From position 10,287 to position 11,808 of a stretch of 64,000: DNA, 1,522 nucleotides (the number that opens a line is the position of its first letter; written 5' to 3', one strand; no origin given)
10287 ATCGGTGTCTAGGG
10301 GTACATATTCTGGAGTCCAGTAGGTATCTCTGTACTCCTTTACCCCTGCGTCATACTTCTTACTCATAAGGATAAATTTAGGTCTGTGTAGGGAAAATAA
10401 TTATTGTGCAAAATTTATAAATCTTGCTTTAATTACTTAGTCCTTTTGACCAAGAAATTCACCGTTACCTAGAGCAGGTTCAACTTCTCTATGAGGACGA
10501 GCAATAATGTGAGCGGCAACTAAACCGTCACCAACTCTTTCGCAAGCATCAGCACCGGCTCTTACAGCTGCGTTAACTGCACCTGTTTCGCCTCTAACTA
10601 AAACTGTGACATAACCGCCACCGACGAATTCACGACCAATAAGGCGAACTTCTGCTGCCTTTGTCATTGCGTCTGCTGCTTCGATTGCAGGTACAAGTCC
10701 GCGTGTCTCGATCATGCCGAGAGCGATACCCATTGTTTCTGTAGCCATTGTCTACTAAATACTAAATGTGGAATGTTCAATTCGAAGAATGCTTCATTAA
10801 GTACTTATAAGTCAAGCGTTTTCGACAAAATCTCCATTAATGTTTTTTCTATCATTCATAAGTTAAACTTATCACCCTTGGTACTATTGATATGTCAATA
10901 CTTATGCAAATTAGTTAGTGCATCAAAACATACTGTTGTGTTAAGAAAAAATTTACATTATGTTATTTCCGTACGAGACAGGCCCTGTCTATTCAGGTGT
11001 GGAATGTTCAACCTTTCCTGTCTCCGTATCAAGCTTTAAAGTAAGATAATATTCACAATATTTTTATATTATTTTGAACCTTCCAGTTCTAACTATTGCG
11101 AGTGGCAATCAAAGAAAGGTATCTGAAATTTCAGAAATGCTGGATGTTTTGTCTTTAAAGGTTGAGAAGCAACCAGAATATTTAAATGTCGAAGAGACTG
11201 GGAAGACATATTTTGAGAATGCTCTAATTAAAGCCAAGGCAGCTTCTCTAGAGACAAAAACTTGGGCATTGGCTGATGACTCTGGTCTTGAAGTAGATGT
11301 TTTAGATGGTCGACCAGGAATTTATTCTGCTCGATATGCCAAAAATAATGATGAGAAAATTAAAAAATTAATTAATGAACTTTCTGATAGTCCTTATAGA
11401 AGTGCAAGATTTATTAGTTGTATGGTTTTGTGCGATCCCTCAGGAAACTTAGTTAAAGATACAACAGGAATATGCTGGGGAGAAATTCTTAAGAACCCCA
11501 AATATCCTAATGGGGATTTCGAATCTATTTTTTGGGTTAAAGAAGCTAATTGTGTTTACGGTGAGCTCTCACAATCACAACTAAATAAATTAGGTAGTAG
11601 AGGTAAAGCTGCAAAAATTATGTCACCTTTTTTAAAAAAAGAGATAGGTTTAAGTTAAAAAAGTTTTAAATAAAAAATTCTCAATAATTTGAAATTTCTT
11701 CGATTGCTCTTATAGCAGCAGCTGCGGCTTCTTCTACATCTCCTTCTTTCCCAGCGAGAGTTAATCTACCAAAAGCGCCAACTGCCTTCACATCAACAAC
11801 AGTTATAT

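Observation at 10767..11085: Exact 14-nt word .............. duplicated in the csoS1/Ham1 control region, with a one-mismatch inverted copy on the Ham1 TTG start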

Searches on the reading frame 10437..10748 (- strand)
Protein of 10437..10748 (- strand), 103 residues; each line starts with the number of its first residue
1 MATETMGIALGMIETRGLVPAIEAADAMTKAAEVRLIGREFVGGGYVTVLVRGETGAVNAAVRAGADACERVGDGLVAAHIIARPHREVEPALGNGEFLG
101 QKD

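Call 17: find_encoding_contigs(protein=window:10437-10748:-, flank=2500, max_places=10)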
Protein window:10437-10748:- (103 aa): 24 contigs read that carry it; 10 places shown.
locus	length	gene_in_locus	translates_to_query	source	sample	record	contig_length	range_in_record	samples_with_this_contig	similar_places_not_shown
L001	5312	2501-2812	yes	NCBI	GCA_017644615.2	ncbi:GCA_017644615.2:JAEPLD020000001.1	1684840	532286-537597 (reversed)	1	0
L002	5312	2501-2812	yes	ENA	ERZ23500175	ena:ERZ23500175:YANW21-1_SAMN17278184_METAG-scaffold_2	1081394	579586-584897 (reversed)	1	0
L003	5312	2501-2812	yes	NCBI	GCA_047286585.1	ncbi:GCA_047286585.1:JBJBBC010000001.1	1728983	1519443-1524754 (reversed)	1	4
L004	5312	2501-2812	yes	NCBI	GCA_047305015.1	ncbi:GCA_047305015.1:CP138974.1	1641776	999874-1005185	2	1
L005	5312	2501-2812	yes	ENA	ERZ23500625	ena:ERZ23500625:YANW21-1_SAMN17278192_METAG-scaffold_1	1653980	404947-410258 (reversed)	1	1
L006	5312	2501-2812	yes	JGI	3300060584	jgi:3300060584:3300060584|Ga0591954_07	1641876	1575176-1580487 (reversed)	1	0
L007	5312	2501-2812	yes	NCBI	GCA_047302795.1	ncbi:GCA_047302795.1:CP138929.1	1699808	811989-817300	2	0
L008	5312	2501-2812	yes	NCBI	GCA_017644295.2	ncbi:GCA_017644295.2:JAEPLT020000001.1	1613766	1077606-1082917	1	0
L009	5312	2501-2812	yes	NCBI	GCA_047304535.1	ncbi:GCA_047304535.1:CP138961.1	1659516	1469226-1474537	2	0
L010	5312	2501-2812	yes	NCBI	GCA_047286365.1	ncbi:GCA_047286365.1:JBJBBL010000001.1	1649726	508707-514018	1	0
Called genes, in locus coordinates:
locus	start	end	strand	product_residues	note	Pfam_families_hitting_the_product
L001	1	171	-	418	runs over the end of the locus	PF00148:Oxidored_nitro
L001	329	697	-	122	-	-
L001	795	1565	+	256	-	PF27545:CsoS1D_N, PF00936:BMC (faint)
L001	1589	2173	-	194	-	PF01725:Ham1p_like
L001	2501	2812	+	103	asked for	PF00936:BMC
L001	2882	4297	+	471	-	PF02788:RuBisCO_large_N, PF00016:RuBisCO_large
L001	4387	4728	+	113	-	PF00101:RuBisCO_small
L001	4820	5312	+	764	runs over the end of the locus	PF12288:CsoS2_M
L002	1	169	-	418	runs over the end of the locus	PF00148:Oxidored_nitro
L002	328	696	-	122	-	-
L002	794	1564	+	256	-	PF27545:CsoS1D_N, PF00936:BMC (faint)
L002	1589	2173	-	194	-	PF01725:Ham1p_like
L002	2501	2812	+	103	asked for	PF00936:BMC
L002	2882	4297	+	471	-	PF02788:RuBisCO_large_N, PF00016:RuBisCO_large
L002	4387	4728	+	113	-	PF00101:RuBisCO_small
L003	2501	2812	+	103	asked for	PF00936:BMC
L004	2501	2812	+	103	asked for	PF00936:BMC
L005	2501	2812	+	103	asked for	PF00936:BMC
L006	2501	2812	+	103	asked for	PF00936:BMC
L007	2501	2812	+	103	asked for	PF00936:BMC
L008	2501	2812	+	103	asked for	PF00936:BMC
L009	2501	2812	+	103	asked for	PF00936:BMC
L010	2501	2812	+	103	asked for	PF00936:BMC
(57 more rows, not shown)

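Call 21: find_related_loci(query=window:10437-10748:-, collection=genome_contigs, flank=1500)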
Query window:10437-10748:- (103 aa) in genome_contigs; peptide patterns used: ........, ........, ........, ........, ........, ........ (x = any residue, [..] = any of these).
600 stretches matched a pattern (row limit reached: there are more); 519 encode a relative of the query (tblastn E <= 1e-3); the best 80 are kept; 80 distinct loci.
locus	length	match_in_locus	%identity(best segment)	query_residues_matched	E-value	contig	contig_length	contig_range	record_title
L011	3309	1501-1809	100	1-103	4e-63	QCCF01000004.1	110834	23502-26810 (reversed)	Prochlorococcus sp. AG-347-K18 Ga0115709_104, whole genome shotgun sequence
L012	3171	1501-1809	100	1-103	4e-63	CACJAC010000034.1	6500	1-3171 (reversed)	uncultured Prochlorococcus sp. isolate AG-439-O21 genome assembly, contig: AG-439-O21_NODE_34, whole genome shotgun sequ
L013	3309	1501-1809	100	1-103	4e-63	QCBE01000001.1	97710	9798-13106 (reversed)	Prochlorococcus sp. AG-347-B23 Ga0115827_101, whole genome shotgun sequence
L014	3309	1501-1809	100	1-103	4e-63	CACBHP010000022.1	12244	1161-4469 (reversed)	uncultured Prochlorococcus sp. isolate AG-349-P01 genome assembly, contig: AG-349-P01_NODE_22, whole genome shotgun sequ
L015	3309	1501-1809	100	1-103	4e-63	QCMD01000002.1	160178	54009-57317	Prochlorococcus sp. AG-418-K17 Ga0171926_102, whole genome shotgun sequence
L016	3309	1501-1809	100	1-103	4e-63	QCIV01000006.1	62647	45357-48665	Prochlorococcus sp. AG-402-N17 Ga0171867_106, whole genome shotgun sequence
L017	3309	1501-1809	100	1-103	4e-63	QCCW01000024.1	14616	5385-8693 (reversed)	Prochlorococcus sp. AG-347-N23 Ga0115723_124, whole genome shotgun sequence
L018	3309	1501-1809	100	1-103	4e-63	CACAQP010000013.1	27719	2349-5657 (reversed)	uncultured Prochlorococcus sp. isolate AG-349-A23 genome assembly, contig: AG-349-A23_NODE_13, whole genome shotgun sequ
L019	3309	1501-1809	100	1-103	4e-63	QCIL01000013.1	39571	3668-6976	Prochlorococcus sp. AG-402-L18 Ga0115741_113, whole genome shotgun sequence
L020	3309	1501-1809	100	1-103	4e-63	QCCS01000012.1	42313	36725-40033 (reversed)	Prochlorococcus sp. AG-347-M15 Ga0115719_112, whole genome shotgun sequence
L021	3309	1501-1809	100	1-103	4e-63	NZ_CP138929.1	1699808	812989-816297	Prochlorococcus marinus str. MIT 9107 chromosome, complete genome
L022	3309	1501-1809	100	1-103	4e-63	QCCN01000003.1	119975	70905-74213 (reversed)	Prochlorococcus sp. AG-347-L17 Ga0115715_103, whole genome shotgun sequence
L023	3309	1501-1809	100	1-103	4e-63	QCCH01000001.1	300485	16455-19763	Prochlorococcus sp. AG-347-K20 Ga0115711_101, whole genome shotgun sequence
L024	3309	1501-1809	100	1-103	4e-63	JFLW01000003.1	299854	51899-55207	Prochlorococcus sp. scB243_495K23 contig_81, whole genome shotgun sequence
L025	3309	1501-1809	100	1-103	4e-63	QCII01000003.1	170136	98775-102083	Prochlorococcus sp. AG-402-K21 Ga0115738_103, whole genome shotgun sequence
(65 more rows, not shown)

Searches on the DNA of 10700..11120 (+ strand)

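Call 8: search_rna_families(source=window, start=10700, end=11120, threshold=evalue, max_evalue=10, show_alignments=3)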
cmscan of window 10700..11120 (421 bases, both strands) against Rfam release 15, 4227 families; matches with E-value up to 10: 3.
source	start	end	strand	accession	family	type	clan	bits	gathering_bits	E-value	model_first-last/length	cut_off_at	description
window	10925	11017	+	RF02732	JA04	Gene; sRNA;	-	18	81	5.3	1-81/81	no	Aggregatibacter sRNA JA04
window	11038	11077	+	RF03589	mir-5583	Gene; miRNA;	-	17.1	80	4.2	1-59/59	no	mir-5583 microRNA precursor family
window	10917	11006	-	RF02132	HOXB13-AS1_1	Gene; lncRNA;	-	10.8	60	6.2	1-136/136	no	HOXB13 antisense RNA 1 conserved region 1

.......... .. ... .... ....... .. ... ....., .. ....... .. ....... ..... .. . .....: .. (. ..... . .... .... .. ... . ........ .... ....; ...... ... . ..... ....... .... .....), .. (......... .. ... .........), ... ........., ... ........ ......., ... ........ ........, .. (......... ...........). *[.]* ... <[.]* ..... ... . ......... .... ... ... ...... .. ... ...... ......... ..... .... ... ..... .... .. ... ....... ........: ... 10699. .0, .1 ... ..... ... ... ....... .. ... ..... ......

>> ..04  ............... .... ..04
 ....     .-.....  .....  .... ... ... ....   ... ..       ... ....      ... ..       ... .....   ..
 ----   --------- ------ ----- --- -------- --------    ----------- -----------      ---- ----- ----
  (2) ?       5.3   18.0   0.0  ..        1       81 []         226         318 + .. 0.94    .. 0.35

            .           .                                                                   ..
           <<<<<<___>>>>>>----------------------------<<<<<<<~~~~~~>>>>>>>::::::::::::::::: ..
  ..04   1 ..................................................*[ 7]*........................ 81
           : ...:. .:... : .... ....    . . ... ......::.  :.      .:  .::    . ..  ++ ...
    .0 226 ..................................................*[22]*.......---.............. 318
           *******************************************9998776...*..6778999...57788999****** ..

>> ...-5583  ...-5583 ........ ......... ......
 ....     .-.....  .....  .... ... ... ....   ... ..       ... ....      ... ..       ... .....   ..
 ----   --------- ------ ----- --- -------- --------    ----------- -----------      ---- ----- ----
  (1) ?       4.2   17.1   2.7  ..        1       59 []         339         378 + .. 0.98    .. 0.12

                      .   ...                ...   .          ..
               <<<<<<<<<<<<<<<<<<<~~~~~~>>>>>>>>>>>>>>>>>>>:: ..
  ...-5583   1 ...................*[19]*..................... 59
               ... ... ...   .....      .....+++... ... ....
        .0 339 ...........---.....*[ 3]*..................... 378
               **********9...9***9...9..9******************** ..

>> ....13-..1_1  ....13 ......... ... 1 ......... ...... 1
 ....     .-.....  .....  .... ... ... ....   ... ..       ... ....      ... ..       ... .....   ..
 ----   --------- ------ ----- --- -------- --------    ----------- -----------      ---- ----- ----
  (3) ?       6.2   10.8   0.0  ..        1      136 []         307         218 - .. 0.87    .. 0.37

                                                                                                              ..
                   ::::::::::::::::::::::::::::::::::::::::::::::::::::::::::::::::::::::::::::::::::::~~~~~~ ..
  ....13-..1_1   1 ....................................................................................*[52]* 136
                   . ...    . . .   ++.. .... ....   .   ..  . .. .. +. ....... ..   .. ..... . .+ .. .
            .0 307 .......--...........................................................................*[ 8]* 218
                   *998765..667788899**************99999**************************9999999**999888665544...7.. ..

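Call 90: search_dna_similar(query=window:10960-11040:+, collection=phages, mode=distant, max_evalue=1, max_rows=10)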
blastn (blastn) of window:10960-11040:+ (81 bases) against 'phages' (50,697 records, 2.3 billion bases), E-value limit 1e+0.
No match.

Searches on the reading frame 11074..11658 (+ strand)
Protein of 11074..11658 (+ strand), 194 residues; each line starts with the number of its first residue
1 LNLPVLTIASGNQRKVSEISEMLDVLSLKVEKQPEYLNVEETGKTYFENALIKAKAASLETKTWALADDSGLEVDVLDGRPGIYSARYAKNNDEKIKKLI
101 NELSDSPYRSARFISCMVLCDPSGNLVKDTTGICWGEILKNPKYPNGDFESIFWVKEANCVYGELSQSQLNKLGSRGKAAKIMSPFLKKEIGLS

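Call 16: find_encoding_contigs(protein=window:11074-11658:+, flank=3000, max_places=10)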
Protein window:11074-11658:+ (194 aa): no gene with exactly this product is on record in the collection.

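Call 51: find_homologous_proteins(query=window:11074-11658:+, max_evalue=1e-20)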
Query window:11074-11658:+ (194 aa): 3376 proteins with E <= 1e-20 among 8000 candidates; the best 120 are listed.
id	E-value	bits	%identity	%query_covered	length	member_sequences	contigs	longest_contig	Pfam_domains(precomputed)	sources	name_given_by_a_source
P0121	5.3e-122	423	98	100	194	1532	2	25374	PF01725.22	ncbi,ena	-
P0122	7.0e-120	416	85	89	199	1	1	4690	PF01725.22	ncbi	-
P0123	3.6e-116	404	92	100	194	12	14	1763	PF01725.22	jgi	jgi:non-canonical purine NTP pyrophosphatase (RdgB/HAM1 family)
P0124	1.8e-115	401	92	100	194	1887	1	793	PF01725.22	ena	-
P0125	6.7e-114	396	91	99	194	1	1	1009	PF01725.22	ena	-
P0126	9.7e-114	396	91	99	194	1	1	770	PF01725.22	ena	-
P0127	9.7e-114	396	92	99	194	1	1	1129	PF01725.22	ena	-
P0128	1.9e-113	395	91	100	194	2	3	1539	PF01725.22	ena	-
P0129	2.6e-113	394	92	99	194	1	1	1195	PF01725.22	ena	-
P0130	3.6e-113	394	92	99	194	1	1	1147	PF01725.22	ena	-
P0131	4.2e-113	393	91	99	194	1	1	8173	PF01725.22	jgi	-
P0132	4.3e-113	393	91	100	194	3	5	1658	PF01725.22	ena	-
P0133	8.6e-113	392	90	100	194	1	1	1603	PF01725.22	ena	-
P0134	1.1e-112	392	90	100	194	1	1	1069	PF01725.22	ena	-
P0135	3.4e-112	391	90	100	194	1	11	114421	PF01725.22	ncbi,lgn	-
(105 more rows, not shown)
